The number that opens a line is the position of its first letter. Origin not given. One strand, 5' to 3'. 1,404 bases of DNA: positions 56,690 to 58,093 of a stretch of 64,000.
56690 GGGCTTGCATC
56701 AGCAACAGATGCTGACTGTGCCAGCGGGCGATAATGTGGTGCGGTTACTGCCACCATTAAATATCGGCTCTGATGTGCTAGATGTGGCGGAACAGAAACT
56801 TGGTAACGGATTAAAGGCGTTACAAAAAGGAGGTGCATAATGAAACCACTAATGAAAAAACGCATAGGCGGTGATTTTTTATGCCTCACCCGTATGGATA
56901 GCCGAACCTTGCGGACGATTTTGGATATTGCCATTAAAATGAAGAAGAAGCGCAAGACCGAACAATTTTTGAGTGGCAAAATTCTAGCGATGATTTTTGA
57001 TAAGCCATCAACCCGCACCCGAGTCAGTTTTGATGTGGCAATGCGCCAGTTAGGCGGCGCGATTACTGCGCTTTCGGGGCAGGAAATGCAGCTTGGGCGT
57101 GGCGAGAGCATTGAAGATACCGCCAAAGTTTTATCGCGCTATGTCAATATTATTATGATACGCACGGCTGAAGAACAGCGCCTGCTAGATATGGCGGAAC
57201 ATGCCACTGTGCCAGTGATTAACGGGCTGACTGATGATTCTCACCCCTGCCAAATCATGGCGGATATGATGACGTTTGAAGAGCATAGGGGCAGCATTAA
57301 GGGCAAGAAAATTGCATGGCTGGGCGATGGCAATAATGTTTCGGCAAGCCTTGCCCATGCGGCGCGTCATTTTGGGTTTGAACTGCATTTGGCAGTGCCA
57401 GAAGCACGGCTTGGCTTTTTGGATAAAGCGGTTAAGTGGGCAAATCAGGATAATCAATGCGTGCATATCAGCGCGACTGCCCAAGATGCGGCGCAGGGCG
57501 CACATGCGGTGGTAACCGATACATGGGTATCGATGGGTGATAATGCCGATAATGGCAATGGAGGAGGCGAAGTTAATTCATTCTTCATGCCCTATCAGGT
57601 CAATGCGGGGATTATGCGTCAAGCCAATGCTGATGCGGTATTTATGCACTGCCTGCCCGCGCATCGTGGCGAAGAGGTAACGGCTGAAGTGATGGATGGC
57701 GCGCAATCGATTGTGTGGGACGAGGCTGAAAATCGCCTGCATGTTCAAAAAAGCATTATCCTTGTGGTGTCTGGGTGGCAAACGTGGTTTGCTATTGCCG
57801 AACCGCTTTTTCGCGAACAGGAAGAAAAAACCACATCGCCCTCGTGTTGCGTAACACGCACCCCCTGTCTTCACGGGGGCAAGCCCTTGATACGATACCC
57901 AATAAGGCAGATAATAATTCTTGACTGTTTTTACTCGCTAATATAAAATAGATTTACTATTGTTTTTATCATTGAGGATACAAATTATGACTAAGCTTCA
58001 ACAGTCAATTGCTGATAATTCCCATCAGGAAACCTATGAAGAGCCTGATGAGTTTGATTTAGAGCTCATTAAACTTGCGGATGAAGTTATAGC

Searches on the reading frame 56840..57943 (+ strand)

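Call 14: search_protein_families(library=pfam, proteins=[window:56840-57943:+], max_evalue=0.001)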
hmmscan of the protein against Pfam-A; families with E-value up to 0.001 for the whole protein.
window:56840-57943:+ (368 aa): 2 families
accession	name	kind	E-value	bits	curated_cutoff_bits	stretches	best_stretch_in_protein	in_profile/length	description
PF02729.26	OTCace_N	-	3.6e-48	163.9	29.9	1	12-148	2-148/148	Aspartate/ornithine carbamoyltransferase, carbamoyl-P binding domain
PF00185.30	OTCace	-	1.1e-46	159.2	29.4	1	154-308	1-155/157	Aspartate/ornithine carbamoyltransferase, Asp/Orn binding domain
